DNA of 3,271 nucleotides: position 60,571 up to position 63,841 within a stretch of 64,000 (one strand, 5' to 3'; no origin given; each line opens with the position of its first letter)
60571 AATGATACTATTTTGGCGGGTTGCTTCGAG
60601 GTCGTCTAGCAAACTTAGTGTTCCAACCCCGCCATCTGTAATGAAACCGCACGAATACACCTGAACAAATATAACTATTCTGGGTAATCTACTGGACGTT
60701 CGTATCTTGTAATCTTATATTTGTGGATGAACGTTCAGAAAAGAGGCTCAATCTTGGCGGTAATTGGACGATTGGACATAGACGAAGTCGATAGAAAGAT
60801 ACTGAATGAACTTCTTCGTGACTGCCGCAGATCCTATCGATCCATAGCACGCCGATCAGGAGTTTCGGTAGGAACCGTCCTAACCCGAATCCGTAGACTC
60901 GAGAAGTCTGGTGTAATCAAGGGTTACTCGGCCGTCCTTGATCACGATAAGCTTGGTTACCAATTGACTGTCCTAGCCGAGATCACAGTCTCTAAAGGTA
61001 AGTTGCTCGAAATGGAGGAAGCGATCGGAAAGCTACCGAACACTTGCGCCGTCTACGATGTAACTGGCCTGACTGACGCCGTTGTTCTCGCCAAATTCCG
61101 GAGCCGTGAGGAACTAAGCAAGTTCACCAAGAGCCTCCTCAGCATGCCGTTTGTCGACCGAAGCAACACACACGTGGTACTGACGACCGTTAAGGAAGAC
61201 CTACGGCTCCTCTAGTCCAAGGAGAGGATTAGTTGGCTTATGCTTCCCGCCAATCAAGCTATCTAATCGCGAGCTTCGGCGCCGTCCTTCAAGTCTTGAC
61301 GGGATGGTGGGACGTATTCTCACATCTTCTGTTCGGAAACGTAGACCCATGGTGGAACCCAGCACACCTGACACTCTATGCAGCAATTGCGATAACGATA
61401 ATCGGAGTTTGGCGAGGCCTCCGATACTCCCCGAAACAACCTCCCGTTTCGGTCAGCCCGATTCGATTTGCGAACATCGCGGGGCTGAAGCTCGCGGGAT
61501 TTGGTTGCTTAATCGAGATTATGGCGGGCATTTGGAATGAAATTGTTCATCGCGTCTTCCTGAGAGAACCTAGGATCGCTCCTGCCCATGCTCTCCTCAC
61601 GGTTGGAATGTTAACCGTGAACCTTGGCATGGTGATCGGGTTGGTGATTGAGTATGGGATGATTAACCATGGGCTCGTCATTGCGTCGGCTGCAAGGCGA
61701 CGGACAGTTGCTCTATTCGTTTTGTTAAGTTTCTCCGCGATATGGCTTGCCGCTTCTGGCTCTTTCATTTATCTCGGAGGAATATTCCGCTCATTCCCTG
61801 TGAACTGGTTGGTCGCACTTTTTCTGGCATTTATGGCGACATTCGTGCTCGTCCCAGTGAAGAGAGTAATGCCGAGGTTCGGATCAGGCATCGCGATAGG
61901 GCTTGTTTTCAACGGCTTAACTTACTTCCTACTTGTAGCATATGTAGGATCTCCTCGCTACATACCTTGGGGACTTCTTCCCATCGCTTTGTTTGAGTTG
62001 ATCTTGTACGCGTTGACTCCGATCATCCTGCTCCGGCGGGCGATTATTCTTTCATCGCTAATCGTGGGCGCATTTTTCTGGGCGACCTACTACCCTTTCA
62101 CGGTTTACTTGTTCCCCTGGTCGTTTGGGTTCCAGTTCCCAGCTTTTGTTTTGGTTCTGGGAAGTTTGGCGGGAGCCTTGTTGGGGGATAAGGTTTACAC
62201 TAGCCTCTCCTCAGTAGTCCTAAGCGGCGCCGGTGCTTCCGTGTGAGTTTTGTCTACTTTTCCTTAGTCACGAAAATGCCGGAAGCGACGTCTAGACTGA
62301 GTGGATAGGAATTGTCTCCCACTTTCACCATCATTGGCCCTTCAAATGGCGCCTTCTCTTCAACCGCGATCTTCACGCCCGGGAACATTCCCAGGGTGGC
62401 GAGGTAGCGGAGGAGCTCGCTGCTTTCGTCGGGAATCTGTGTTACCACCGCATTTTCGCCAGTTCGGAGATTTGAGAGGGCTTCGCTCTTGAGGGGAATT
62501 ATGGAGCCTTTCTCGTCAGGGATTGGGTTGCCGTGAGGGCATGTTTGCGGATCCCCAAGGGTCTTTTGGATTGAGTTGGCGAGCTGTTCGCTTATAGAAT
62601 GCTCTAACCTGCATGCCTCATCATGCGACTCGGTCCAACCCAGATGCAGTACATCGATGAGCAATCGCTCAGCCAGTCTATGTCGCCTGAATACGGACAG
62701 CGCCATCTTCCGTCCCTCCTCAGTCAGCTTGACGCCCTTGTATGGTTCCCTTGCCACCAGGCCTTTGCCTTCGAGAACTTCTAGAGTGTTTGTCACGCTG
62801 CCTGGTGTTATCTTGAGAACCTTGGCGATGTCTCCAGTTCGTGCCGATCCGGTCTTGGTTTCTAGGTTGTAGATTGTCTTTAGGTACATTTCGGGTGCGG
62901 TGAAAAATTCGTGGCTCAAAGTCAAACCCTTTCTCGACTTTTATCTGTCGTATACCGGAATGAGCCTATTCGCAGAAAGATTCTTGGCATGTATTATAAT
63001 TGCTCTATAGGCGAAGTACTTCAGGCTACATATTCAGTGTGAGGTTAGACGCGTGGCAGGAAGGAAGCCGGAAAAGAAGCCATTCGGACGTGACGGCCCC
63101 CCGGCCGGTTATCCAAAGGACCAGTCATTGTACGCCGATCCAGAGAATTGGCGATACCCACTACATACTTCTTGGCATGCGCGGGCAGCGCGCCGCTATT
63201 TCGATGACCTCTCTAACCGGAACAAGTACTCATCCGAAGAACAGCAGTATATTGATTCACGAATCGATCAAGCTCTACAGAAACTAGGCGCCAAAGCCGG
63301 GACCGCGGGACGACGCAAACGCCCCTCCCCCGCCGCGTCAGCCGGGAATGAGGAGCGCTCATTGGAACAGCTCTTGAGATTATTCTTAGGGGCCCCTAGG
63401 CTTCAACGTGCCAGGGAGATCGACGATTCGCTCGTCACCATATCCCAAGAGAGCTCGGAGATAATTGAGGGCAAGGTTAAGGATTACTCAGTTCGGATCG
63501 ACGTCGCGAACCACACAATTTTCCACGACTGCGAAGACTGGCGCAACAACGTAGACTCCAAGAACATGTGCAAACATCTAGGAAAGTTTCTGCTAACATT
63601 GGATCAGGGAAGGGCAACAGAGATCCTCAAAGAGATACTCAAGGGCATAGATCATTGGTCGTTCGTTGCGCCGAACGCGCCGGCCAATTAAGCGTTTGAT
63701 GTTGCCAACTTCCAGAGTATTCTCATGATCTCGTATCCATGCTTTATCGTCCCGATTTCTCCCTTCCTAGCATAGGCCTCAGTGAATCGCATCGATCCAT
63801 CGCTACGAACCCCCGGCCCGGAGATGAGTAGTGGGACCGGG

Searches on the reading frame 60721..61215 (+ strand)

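Call 72: search_protein_families(library=pfam, max_evalue=0.0001, proteins=[window:60721-61215:+])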
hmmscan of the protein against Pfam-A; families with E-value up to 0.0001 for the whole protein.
window:60721-61215:+ (164 aa): 4 families
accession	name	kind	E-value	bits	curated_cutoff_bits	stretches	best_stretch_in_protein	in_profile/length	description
PF13412.12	HTH_24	-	2.2e-17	62.8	21.9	1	21-67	2-48/48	Winged helix-turn-helix DNA-binding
PF13404.12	HTH_AsnC-type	-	2.3e-15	56.5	27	1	20-61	1-42/42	AsnC-type helix-turn-helix domain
PF01037.27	AsnC_trans_reg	-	4.1e-12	46.3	25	1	87-155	2-72/73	Lrp/AsnC ligand binding domain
PF22451.2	NirdL-like_HTH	-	4.8e-05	23.3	27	0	35-66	15-46/47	Siroheme decarboxylase NirDL-like HTH domain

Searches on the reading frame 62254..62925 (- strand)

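Call 72: search_protein_families(library=pfam, max_evalue=0.0001, proteins=[window:62254-62925:-])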
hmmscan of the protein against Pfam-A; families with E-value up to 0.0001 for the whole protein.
window:62254-62925:- (223 aa): 5 families
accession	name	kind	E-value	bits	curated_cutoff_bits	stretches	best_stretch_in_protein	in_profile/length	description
PF02742.21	Fe_dep_repr_C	-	2.3e-29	101.6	27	1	68-137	1-70/70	Iron dependent repressor, metal binding and dimerisation domain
PF04023.20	FeoA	-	3.3e-18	65.9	23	1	150-220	3-73/74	FeoA domain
PF01325.25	Fe_dep_repress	-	6.7e-15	55.5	26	1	9-65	4-60/60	Iron dependent repressor, N-terminal DNA binding domain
PF01047.28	MarR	-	9e-07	29.1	24.6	1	25-61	15-51/59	MarR family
PF12802.13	MarR_2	-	1.1e-05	25.9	27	1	28-61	21-54/61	MarR family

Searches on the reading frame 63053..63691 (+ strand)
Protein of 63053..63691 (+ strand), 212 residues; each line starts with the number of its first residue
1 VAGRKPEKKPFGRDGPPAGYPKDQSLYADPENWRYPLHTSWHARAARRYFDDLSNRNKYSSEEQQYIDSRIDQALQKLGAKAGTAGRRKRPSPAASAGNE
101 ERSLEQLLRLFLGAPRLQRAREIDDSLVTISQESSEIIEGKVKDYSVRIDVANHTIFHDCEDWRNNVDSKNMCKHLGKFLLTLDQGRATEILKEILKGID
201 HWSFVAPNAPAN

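Call 72: search_protein_families(library=pfam, max_evalue=0.0001, proteins=[window:63053-63691:+])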
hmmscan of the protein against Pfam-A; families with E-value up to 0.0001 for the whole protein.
window:63053-63691:+ (212 aa): 1 family
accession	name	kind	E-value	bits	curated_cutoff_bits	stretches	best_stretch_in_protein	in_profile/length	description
PF20223.3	DUF6582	-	9.6e-10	39.1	27.3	1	25-79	23-77/83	Family of unknown function (DUF6582)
